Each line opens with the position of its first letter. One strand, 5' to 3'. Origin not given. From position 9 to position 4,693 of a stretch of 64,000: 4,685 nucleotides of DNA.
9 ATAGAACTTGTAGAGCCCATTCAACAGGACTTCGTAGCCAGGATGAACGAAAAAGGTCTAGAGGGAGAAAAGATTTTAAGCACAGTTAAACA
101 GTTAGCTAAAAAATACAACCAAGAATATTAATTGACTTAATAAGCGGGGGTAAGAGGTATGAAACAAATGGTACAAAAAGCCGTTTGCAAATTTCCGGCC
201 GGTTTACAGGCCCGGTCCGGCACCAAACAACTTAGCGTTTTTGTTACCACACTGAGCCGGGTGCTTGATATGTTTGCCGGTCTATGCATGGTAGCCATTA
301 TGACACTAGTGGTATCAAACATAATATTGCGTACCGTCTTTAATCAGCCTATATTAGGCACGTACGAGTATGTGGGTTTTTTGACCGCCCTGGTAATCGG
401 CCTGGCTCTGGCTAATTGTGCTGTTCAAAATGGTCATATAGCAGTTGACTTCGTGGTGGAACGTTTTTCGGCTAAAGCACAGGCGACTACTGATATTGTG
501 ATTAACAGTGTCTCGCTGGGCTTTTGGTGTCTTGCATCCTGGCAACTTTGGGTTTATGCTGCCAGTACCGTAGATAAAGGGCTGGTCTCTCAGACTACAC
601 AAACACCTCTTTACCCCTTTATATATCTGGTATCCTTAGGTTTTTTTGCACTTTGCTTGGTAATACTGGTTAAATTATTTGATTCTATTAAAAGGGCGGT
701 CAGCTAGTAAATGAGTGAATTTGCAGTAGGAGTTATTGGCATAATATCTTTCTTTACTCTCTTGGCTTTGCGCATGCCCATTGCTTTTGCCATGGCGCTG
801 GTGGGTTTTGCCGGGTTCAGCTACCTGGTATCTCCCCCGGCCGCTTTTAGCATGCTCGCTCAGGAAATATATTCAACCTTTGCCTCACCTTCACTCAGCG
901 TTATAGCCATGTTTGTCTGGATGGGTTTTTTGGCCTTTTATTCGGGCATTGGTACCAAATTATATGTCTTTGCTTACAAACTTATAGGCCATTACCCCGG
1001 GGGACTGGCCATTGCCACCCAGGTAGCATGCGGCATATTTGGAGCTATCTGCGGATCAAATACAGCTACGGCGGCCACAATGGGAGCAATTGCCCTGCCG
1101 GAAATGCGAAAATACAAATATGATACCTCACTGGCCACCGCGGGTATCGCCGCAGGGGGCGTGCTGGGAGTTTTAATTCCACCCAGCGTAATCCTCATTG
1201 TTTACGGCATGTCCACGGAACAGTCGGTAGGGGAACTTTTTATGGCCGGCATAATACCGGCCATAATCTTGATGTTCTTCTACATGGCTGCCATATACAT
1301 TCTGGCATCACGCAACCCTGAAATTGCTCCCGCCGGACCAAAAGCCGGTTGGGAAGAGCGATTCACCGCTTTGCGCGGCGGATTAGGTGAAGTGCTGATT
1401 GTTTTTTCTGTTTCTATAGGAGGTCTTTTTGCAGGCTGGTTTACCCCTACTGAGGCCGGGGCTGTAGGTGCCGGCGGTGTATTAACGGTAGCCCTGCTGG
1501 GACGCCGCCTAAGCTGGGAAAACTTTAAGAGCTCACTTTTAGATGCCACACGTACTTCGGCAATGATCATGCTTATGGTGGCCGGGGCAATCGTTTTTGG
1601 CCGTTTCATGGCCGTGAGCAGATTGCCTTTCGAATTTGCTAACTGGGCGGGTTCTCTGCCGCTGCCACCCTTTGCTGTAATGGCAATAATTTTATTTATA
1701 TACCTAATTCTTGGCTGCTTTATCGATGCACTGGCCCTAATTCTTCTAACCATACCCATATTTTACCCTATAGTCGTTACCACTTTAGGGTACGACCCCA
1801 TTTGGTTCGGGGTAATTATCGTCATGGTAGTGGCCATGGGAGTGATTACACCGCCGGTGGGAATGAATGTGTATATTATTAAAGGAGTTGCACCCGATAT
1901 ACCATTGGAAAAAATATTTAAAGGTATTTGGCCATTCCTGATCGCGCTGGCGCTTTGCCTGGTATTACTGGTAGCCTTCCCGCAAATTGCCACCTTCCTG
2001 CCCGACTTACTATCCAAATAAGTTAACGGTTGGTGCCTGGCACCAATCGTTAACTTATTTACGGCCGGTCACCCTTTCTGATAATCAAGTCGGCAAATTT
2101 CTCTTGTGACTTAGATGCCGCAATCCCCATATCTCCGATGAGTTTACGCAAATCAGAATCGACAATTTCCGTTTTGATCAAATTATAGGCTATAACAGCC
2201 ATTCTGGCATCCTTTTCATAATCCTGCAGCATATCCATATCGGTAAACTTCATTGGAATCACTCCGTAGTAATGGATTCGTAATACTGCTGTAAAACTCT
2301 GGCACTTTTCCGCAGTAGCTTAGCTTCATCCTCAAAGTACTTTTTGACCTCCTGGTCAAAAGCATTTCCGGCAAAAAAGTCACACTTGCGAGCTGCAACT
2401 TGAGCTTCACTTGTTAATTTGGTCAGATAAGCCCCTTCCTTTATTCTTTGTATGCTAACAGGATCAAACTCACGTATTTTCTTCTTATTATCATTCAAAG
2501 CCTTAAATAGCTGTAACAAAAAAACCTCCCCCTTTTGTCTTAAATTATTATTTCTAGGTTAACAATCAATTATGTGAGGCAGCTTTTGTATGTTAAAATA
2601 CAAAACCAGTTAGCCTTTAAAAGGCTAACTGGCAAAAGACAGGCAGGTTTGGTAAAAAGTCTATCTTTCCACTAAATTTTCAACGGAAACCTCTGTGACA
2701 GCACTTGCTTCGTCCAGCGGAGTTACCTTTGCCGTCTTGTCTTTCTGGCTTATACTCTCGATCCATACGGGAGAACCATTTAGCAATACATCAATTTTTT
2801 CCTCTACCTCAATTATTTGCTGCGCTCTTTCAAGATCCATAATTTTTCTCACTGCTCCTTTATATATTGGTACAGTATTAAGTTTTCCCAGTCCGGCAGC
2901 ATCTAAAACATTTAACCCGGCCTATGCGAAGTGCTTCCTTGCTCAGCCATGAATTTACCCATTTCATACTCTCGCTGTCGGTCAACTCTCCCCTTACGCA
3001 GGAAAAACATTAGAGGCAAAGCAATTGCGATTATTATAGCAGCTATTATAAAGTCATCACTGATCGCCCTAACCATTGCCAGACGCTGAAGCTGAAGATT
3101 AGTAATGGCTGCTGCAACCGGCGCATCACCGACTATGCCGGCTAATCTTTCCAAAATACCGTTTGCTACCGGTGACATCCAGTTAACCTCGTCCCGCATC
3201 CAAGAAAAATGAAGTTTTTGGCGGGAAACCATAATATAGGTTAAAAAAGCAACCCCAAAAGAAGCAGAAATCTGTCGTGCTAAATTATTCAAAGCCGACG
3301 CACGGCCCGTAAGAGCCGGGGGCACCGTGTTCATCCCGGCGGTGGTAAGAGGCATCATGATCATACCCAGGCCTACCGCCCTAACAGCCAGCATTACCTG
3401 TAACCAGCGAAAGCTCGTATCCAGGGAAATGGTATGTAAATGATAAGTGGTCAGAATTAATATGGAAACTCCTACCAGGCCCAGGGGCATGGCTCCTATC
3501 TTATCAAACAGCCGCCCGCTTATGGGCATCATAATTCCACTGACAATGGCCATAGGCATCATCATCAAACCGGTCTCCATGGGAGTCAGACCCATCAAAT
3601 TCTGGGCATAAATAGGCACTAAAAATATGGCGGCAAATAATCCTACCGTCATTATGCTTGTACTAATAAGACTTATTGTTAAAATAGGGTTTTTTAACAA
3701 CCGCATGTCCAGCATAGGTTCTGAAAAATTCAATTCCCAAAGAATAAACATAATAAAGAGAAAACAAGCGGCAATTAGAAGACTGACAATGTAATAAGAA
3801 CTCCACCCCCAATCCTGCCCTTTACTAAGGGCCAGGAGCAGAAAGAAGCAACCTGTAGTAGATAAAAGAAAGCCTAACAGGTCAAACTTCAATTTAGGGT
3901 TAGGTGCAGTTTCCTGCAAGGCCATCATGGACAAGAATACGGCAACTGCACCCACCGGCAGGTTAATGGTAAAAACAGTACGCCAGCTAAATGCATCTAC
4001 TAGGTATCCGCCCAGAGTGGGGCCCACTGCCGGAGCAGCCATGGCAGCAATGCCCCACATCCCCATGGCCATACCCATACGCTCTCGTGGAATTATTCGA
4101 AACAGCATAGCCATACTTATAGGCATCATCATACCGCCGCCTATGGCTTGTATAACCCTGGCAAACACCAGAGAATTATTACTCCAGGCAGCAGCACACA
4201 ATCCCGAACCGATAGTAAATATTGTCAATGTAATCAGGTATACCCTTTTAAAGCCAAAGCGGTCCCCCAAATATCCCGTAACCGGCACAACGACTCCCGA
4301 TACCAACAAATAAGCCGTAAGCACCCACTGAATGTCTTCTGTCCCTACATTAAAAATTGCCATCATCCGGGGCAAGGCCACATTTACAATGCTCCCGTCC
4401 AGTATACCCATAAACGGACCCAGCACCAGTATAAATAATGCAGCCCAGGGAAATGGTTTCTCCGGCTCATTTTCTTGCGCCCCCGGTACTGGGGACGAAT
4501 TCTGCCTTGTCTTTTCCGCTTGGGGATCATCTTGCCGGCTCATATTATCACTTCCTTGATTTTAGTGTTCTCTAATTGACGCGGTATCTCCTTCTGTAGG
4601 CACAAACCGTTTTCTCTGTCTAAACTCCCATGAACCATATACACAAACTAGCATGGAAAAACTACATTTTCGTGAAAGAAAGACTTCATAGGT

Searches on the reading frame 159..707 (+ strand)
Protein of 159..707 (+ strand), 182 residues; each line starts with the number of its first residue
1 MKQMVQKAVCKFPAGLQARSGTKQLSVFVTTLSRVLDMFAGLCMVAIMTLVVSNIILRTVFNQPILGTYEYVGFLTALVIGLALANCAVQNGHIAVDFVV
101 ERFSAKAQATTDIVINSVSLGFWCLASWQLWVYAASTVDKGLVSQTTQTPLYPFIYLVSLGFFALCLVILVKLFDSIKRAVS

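Call 8: search_protein_families(library=pfam, proteins=[window:159-707:+])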
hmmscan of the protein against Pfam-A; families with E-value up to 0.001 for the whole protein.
window:159-707:+ (182 aa): 1 family
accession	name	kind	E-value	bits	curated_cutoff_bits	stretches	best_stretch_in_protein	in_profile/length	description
PF04290.18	DctQ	-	1.2e-24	87.1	28.3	1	47-178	1-131/132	Tripartite ATP-independent periplasmic transporters, DctQ component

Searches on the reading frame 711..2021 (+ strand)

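Call 8: search_protein_families(library=pfam, proteins=[window:711-2021:+])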
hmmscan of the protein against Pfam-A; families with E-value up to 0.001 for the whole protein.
window:711-2021:+ (436 aa): 2 families
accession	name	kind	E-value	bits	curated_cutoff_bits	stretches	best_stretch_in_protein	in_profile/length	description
PF06808.19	DctM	-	2.6e-97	326.7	23.8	1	11-426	1-413/413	Tripartite ATP-independent periplasmic transporter, DctM component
PF03600.22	CitMHS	-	0.00014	21.5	31.9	1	25-368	12-333/336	Citrate transporter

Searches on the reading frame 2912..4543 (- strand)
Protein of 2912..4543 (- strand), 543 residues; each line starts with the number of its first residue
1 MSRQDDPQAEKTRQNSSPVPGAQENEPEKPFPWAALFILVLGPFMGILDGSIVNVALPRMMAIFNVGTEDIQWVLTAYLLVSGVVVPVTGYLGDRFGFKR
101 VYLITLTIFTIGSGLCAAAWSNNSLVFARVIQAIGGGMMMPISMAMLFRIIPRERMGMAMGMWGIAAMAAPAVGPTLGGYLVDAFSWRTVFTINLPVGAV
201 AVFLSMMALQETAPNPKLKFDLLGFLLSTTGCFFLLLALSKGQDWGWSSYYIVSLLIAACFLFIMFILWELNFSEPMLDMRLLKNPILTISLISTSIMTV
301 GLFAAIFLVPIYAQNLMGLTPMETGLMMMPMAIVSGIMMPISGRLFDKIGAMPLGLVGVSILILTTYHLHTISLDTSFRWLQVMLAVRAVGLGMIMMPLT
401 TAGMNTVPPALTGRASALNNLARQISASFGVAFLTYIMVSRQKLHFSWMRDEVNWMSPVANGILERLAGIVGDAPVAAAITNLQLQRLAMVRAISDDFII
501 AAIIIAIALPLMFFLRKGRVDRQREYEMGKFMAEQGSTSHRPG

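Call 8: search_protein_families(library=pfam, proteins=[window:2912-4543:-])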
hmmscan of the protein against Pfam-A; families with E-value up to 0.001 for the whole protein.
window:2912-4543:- (543 aa): 1 family
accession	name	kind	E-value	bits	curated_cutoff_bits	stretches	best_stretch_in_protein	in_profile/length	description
PF07690.21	MFS_1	-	1.6e-58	198.8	33.4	1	40-430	2-346/347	Major Facilitator Superfamily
